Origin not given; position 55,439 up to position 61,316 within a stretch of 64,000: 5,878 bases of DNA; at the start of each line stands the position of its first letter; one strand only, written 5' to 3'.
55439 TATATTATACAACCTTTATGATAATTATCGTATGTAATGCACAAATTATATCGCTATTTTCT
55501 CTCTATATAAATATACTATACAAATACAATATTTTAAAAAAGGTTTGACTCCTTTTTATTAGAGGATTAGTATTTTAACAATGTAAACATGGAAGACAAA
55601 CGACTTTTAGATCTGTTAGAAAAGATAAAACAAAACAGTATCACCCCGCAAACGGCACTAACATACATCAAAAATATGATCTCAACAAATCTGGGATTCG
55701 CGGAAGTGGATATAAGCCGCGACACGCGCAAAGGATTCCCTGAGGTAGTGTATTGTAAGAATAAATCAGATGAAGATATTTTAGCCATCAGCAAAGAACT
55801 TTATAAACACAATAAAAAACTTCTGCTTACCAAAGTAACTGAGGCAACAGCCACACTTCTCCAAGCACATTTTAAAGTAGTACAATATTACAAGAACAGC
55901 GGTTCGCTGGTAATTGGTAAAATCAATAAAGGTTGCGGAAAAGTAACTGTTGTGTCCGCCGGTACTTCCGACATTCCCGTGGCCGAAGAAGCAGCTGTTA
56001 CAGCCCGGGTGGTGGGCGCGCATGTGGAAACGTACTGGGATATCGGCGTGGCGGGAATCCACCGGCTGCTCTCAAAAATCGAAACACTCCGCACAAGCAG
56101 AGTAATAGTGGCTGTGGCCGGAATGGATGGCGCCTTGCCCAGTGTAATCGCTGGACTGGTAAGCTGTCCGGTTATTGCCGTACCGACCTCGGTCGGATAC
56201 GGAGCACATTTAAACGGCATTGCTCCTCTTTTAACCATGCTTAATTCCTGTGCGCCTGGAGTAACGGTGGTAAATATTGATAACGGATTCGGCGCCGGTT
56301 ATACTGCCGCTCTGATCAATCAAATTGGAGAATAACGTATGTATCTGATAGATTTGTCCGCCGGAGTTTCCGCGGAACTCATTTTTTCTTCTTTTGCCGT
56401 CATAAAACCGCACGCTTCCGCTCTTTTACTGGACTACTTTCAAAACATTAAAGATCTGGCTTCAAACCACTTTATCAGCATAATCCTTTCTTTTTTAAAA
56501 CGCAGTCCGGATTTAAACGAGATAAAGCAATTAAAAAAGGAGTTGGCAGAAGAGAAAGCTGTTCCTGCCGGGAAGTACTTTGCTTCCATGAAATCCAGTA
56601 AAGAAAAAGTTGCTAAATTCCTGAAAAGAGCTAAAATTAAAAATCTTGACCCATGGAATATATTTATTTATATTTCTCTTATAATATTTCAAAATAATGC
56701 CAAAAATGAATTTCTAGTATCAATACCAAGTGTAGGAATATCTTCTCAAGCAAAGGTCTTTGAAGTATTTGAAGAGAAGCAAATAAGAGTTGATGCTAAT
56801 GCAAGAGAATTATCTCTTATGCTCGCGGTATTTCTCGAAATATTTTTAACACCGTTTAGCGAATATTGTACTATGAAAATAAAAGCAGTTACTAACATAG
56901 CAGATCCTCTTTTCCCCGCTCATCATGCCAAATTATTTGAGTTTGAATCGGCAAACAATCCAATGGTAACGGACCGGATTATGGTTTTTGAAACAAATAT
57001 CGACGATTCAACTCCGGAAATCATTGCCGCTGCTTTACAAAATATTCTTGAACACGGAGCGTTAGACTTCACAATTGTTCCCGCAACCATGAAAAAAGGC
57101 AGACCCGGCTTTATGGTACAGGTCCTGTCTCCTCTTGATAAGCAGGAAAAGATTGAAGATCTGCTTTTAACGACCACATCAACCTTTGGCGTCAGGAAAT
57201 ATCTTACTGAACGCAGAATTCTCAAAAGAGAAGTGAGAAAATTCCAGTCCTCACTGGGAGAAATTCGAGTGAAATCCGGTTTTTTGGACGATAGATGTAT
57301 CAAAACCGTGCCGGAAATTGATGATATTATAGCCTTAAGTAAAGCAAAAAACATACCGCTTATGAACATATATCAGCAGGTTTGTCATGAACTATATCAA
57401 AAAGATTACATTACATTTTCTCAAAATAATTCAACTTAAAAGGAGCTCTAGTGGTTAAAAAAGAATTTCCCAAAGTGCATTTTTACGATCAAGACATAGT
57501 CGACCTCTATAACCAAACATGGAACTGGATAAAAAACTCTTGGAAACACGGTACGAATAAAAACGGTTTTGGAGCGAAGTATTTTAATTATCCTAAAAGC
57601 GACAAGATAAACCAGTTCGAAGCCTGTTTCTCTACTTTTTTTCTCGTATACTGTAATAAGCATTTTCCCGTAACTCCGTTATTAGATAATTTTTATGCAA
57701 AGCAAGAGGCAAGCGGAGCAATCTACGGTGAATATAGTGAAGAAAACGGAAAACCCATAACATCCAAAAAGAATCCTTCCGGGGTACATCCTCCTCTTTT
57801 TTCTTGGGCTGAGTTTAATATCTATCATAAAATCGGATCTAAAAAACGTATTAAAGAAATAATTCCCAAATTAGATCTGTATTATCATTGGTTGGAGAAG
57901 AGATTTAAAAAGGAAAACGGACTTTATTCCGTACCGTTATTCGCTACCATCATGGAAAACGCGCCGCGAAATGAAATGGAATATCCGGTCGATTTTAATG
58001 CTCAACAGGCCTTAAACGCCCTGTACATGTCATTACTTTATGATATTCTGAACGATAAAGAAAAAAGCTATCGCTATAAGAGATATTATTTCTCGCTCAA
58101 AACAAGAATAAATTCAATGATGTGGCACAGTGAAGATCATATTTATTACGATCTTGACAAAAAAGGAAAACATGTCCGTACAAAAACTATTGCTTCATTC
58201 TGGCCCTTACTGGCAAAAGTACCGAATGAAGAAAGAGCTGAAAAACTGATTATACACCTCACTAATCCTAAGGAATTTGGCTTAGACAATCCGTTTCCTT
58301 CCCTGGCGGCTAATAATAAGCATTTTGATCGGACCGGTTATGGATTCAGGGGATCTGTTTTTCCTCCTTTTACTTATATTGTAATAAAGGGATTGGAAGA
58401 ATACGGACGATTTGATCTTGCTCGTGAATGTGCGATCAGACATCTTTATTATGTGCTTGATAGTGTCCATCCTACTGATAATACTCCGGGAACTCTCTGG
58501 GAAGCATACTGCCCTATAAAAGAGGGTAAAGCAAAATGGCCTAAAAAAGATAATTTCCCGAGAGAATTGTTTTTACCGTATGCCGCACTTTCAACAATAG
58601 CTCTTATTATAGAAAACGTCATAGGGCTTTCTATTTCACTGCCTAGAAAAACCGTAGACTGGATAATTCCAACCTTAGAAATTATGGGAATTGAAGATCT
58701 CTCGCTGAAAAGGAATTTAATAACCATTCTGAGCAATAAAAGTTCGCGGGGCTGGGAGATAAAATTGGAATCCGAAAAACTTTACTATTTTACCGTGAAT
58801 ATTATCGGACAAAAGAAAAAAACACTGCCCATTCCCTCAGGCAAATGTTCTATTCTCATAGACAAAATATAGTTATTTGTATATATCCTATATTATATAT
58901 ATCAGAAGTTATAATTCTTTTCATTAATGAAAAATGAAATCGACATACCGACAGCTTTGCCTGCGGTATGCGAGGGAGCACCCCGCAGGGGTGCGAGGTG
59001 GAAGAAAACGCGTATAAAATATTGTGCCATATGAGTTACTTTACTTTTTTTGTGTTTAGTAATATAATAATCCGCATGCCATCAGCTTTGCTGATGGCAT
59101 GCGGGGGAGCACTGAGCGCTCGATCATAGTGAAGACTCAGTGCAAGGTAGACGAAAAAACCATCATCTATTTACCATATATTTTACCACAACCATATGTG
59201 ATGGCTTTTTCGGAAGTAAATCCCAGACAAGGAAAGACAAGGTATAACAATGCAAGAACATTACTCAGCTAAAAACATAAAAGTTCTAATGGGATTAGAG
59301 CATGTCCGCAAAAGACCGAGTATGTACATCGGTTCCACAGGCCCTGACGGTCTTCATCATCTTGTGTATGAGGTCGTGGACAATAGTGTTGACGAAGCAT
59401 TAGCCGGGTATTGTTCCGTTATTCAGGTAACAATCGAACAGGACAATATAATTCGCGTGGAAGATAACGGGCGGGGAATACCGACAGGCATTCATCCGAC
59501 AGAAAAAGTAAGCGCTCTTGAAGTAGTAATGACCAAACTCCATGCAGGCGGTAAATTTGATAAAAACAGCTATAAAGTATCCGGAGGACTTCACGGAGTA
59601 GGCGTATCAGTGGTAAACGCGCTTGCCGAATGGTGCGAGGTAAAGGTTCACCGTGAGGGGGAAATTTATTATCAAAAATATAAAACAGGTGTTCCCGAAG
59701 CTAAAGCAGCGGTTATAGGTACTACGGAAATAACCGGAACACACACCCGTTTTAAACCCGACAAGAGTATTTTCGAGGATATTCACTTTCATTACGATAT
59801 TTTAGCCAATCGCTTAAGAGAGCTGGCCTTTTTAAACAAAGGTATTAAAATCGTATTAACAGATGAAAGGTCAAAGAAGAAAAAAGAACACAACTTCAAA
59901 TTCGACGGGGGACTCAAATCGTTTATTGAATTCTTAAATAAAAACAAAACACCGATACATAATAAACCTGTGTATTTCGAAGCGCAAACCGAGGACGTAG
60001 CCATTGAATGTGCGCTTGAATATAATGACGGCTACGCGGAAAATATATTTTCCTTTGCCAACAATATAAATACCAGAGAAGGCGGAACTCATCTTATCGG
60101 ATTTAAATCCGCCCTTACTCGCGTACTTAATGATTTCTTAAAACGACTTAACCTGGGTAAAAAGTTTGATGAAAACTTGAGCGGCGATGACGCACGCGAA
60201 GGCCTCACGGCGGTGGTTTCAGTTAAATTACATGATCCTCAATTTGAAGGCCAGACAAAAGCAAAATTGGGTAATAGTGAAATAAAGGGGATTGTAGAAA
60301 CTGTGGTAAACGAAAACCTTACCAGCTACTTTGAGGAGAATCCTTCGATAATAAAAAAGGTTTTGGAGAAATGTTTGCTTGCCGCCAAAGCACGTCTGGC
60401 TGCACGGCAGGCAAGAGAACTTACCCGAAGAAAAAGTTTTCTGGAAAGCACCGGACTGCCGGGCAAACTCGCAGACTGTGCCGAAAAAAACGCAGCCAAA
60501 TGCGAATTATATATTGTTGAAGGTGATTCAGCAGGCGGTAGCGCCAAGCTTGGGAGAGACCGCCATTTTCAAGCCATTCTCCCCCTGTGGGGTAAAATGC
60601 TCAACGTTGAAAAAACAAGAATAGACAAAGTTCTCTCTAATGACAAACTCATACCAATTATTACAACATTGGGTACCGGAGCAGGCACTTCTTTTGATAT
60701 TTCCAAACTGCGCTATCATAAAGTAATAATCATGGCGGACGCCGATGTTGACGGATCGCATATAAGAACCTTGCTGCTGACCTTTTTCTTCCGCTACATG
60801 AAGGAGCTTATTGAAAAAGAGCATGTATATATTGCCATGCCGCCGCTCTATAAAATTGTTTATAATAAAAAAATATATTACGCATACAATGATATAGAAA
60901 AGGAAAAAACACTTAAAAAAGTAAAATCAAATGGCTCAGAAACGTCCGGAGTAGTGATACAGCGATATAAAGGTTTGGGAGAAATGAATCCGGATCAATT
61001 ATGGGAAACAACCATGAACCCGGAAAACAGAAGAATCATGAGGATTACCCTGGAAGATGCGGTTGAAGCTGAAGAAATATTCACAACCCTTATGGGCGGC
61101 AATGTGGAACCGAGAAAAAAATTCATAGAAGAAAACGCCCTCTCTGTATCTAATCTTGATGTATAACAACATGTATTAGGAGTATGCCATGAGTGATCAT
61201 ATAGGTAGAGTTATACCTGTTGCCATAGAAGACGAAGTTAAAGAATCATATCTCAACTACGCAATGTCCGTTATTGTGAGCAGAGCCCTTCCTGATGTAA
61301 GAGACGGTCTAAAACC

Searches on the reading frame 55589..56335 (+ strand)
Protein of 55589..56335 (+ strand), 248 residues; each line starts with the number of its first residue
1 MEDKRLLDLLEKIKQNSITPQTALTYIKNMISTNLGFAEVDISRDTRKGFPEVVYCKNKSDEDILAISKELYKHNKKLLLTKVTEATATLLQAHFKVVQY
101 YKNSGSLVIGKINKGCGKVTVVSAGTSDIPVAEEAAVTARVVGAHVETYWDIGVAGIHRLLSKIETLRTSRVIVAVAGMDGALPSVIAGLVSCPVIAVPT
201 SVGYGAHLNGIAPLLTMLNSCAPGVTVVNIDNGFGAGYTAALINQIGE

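Call 48: search_protein_families(library=pfam, proteins=[window:55589-56335:+], max_evalue=0.00001)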
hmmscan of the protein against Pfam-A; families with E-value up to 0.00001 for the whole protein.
window:55589-56335:+ (248 aa): 1 family
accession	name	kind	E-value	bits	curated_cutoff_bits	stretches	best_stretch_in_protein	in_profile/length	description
PF00731.26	AIRC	-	2.3e-15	56.8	30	1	118-244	1-127/148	AIR carboxylase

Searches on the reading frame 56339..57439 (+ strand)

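Call 48: search_protein_families(library=pfam, proteins=[window:56339-57439:+], max_evalue=0.00001)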
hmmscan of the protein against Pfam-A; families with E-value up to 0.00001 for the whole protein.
window:56339-57439:+ (366 aa): 1 family
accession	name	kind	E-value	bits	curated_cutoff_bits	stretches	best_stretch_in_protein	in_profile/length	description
PF01969.22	Ni_insertion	-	1.6e-39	136.6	22.1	1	204-345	235-375/375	Nickel insertion protein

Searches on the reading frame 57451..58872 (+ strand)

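Call 84: search_protein_families(library=pfam, proteins=[window:57451-58872:+], max_evalue=0.00001)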
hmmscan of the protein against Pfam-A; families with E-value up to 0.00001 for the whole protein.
window:57451-58872:+ (473 aa): 3 families
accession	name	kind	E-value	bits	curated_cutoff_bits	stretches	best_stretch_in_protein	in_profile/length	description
PF22422.2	MGH1-like_GH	-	1.1e-28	101.3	27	1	108-355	61-342/356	Mannosylglycerate hydrolase MGH1-like glycoside hydrolase domain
PF01204.24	Trehalase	-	2.3e-17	63.5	21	1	179-340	306-467/512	Trehalase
PF03200.22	Glyco_hydro_63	-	1.6e-07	30.9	22.4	0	172-247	240-321/492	Glycosyl hydrolase family 63 C-terminal domain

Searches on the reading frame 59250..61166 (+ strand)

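Call 84: search_protein_families(library=pfam, proteins=[window:59250-61166:+], max_evalue=0.00001)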
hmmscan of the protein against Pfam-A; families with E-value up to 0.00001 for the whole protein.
window:59250-61166:+ (638 aa): 4 families
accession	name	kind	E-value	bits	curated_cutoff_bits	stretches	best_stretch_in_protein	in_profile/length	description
PF00204.31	DNA_gyraseB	-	1.5e-63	213.8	27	1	221-390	1-172/173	DNA gyrase B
PF00986.26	DNA_gyraseB_C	-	8.5e-31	106.4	29.8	1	567-627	3-63/63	DNA gyrase B subunit, carboxyl terminus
PF01751.28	Toprim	-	2.7e-18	66.4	23.1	1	419-529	1-94/96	Toprim domain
PF02518.31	HATPase_c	-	2.9e-17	63.5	26.4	1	32-135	3-93/111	Histidine kinase-, DNA gyrase B-, and HSP90-like ATPase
